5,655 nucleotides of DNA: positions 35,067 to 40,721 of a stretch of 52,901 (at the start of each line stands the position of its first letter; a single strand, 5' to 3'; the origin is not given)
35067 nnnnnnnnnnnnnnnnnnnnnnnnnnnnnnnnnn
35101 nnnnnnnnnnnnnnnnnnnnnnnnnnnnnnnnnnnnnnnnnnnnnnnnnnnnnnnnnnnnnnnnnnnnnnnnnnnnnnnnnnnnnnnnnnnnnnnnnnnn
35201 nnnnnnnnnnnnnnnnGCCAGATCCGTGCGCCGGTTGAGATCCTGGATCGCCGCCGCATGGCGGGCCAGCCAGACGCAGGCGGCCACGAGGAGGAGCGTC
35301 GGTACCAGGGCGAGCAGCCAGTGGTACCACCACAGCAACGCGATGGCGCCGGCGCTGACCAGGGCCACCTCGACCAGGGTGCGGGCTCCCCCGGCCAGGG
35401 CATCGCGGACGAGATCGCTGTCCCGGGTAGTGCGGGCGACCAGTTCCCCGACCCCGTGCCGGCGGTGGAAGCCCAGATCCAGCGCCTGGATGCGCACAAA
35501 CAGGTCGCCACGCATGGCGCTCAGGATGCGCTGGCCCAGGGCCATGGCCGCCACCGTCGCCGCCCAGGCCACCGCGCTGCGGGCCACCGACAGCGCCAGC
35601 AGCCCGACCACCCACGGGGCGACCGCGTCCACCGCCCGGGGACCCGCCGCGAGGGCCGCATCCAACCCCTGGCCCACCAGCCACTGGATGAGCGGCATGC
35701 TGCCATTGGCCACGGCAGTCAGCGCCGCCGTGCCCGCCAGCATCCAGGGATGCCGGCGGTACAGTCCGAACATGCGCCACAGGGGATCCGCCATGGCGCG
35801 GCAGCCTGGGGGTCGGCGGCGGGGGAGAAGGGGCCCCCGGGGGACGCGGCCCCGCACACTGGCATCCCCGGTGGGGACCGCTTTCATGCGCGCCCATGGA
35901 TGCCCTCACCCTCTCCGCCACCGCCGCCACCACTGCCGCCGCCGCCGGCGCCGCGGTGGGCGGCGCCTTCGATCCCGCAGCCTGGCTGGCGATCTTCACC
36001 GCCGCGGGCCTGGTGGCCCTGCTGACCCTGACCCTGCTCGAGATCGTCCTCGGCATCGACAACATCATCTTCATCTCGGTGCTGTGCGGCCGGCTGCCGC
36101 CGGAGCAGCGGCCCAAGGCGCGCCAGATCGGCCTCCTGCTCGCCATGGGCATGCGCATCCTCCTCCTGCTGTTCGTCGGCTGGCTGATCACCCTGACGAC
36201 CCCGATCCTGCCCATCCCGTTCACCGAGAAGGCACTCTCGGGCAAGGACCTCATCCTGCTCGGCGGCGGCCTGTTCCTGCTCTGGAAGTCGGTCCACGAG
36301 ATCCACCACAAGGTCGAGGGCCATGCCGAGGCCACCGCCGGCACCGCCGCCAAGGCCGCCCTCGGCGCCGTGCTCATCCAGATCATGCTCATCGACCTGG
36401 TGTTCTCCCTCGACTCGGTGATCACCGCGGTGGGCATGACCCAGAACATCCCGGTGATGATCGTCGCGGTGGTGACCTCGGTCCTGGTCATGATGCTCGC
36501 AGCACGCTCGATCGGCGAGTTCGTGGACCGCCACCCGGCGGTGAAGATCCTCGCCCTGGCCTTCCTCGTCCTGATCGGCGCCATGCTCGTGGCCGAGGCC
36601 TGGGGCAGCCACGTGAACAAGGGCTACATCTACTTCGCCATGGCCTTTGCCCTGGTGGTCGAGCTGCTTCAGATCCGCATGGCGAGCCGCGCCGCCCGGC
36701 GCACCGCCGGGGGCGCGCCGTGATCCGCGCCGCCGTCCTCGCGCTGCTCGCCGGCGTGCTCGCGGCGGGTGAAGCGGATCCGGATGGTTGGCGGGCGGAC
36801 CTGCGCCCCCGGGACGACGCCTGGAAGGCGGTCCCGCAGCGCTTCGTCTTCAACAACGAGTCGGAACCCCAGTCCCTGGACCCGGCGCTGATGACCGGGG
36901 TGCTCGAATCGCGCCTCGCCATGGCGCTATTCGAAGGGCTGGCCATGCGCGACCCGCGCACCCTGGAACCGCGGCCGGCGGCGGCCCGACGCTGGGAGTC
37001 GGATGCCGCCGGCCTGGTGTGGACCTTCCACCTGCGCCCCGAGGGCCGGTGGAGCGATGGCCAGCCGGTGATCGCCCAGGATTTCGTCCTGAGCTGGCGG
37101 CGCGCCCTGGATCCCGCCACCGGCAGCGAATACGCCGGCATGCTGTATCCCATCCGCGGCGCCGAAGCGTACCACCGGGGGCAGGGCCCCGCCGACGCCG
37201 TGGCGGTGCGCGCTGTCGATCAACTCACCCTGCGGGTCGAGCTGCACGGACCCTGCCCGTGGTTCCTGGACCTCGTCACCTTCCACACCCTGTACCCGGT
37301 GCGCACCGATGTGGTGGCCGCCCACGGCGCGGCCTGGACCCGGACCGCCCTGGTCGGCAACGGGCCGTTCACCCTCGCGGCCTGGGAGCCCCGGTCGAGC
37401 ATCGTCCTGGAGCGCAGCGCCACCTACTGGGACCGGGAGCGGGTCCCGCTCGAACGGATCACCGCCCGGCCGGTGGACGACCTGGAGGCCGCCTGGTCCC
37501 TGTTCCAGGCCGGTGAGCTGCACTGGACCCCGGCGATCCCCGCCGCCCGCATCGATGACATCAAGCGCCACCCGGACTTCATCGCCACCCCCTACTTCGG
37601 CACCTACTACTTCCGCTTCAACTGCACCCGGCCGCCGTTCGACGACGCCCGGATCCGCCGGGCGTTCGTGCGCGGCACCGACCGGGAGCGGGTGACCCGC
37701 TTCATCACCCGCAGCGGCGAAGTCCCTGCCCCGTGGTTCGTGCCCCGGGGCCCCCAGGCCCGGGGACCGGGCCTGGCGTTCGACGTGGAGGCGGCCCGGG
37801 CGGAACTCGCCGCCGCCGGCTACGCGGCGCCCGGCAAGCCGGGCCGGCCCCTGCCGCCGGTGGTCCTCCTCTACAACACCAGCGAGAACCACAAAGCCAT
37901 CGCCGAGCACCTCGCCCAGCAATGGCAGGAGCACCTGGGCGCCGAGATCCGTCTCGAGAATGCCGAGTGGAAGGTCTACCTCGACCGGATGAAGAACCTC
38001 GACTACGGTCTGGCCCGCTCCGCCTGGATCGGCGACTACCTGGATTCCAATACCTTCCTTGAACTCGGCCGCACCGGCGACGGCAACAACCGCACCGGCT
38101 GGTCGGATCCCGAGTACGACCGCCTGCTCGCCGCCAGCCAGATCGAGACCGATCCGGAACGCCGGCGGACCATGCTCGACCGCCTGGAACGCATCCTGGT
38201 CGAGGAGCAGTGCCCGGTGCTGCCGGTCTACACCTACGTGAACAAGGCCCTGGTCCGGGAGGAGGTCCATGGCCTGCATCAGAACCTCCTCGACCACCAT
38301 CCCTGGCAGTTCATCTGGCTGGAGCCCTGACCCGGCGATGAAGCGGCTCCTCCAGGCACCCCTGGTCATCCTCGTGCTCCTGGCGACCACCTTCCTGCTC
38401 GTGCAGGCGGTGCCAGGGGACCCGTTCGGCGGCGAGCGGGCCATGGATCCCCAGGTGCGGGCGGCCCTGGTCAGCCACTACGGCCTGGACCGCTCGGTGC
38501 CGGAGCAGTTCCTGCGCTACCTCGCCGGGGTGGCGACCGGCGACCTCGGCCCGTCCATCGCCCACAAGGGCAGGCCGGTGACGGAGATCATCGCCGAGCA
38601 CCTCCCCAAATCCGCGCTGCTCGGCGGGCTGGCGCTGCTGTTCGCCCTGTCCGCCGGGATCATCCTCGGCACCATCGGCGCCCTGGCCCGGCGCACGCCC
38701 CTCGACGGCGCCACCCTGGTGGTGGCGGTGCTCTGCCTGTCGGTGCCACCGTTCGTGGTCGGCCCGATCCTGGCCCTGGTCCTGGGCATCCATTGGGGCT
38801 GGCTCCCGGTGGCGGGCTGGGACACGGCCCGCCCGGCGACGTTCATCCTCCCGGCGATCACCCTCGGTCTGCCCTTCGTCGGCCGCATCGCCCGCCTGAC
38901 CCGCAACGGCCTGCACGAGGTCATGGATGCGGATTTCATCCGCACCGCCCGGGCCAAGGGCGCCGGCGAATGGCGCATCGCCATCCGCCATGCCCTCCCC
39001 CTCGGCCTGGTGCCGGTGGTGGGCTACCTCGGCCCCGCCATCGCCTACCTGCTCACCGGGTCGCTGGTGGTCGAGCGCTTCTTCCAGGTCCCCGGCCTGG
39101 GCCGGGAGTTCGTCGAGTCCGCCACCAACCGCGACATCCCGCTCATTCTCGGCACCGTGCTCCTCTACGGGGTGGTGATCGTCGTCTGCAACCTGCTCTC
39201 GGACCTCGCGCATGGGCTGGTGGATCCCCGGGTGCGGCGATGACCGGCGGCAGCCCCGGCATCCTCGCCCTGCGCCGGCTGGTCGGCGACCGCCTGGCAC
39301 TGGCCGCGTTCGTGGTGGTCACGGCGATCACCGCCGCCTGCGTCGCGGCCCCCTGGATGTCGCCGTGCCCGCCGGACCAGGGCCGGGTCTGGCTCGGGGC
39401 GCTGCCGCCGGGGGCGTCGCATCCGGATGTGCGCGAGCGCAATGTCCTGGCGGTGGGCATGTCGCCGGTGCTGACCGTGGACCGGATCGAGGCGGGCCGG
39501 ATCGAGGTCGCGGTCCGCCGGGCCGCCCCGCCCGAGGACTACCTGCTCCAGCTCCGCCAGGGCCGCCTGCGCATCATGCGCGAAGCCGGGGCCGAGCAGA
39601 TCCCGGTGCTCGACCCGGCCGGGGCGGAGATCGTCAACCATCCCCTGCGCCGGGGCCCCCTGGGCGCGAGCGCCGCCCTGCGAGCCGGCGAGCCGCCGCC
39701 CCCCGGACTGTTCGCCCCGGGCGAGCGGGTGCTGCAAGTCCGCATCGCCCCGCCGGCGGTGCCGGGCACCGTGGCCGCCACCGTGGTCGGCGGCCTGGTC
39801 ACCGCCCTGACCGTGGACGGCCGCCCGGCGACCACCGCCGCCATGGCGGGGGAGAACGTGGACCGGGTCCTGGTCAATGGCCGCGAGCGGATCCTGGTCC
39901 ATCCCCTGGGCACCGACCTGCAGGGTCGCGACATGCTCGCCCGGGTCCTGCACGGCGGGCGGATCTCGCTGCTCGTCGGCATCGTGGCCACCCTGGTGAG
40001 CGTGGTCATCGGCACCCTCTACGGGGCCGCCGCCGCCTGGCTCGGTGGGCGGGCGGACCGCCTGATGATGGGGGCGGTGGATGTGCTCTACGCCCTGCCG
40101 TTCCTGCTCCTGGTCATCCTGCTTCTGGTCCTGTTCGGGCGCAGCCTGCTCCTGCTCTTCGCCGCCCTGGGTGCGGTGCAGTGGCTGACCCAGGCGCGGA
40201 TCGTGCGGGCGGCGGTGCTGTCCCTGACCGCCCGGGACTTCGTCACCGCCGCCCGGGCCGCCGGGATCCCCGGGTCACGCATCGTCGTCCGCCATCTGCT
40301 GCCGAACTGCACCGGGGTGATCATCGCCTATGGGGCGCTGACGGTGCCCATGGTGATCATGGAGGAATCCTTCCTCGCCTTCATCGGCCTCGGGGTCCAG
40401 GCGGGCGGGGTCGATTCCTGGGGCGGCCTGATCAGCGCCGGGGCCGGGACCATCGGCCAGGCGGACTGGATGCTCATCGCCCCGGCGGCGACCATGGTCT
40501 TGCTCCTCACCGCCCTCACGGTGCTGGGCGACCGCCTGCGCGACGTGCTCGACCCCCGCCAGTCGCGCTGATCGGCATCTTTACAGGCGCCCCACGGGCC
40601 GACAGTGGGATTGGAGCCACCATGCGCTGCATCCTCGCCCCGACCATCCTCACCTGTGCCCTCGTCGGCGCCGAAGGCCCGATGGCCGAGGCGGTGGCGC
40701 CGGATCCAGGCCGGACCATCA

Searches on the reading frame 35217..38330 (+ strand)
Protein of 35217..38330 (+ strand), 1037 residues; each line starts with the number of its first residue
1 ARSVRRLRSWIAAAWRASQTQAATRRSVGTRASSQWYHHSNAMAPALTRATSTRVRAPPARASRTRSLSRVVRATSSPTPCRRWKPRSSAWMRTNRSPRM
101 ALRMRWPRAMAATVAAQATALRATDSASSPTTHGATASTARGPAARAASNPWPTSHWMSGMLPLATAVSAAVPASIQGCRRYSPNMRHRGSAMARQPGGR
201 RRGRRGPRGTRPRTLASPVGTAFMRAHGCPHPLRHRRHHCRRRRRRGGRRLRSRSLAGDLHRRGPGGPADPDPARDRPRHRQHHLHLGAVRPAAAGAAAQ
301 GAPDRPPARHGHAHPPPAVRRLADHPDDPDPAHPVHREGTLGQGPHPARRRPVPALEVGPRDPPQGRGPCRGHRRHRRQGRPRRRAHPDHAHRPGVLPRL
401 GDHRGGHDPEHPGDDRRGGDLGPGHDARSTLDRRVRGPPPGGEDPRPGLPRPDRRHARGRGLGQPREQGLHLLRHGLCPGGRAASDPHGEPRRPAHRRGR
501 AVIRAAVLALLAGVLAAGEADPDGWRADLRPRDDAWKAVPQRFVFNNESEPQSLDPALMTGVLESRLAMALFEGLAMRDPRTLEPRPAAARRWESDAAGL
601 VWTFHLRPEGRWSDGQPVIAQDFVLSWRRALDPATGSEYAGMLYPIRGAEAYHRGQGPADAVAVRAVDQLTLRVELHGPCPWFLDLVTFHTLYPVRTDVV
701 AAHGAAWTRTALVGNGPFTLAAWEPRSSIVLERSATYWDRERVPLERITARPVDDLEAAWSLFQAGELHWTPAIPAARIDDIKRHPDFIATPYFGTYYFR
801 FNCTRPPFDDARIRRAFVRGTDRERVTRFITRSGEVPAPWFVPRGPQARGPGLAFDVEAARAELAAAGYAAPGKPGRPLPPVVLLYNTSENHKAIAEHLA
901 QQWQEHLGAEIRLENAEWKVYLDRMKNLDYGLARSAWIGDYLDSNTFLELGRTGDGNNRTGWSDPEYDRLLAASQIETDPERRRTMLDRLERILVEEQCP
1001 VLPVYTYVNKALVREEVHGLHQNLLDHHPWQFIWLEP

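Call 8: search_protein_families(library=pfam, proteins=[window:35217-38330:+], max_evalue=0.001)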
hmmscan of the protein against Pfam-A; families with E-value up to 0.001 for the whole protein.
window:35217-38330:+ (1037 aa): 1 family
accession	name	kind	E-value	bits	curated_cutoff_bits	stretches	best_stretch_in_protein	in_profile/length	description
PF00496.27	SBP_bac_5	-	8.6e-80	269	32.4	1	584-957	1-366/368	Bacterial extracellular solute-binding proteins, family 5 Middle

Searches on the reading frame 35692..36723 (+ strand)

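Call 7: search_protein_families(library=pfam, proteins=[window:35692-36723:+], max_evalue=0.001)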
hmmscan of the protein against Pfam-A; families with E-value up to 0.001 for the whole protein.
window:35692-36723:+ (343 aa): 1 family
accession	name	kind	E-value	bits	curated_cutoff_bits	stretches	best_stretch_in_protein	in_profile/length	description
PF03741.22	TerC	-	1.2e-48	165.7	27.8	1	111-302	1-177/178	Integral membrane protein TerC family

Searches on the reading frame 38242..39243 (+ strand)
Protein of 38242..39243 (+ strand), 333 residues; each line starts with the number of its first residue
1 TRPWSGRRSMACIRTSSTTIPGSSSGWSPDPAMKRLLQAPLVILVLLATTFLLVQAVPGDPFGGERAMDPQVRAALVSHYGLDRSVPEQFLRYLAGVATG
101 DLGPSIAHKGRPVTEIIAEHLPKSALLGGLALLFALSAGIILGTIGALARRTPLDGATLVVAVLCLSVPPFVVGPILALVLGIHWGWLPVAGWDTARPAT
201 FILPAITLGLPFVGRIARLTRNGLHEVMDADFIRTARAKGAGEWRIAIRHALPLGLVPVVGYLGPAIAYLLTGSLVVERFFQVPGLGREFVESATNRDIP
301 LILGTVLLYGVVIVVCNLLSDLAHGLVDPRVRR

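Call 7: search_protein_families(library=pfam, proteins=[window:38242-39243:+], max_evalue=0.001)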
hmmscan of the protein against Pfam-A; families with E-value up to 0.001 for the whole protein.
window:38242-39243:+ (333 aa): 2 families
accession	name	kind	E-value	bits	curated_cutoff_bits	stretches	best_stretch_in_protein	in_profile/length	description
PF00528.27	BPD_transp_1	-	1.8e-35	122.8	26.4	1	139-333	1-184/184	Binding-protein-dependent transport system inner membrane component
PF19300.4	BPD_transp_1_N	-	6.6e-07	30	23.8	1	33-101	6-76/114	Binding-prot-dependent transport system membrane comp, N-term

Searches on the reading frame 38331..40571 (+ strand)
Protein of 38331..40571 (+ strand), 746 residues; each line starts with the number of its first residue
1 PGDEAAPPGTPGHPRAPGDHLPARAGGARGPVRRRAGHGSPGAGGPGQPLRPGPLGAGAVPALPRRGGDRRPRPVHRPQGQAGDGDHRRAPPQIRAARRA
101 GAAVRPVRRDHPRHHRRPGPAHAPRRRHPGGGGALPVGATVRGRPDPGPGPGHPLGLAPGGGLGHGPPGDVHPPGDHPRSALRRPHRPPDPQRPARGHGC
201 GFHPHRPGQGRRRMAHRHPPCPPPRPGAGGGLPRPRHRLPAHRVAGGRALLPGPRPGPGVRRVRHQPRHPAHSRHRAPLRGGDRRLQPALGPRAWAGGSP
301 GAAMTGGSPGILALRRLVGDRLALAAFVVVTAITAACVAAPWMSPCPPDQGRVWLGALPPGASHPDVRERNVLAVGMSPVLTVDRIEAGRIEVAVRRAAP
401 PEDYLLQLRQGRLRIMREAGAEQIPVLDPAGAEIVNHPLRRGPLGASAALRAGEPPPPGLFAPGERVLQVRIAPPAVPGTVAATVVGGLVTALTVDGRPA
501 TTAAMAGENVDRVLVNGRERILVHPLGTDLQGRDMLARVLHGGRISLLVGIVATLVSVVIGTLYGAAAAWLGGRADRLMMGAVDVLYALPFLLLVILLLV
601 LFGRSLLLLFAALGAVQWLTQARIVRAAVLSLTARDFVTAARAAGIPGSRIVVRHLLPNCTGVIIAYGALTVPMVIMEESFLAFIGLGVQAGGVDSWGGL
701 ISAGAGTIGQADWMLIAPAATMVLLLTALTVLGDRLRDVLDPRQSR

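Call 82: search_protein_families(library=pfam, proteins=[window:38331-40571:+], max_evalue=0.01)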
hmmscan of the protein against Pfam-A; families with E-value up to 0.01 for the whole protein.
window:38331-40571:+ (746 aa): 2 families
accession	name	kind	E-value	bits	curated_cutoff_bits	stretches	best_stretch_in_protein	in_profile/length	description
PF00528.27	BPD_transp_1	-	5.1e-23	82.2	26.4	1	561-745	1-183/184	Binding-protein-dependent transport system inner membrane component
PF12911.12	OppC_N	-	1e-06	28.9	23.9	1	308-350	1-43/53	N-terminal TM domain of oligopeptide transport permease C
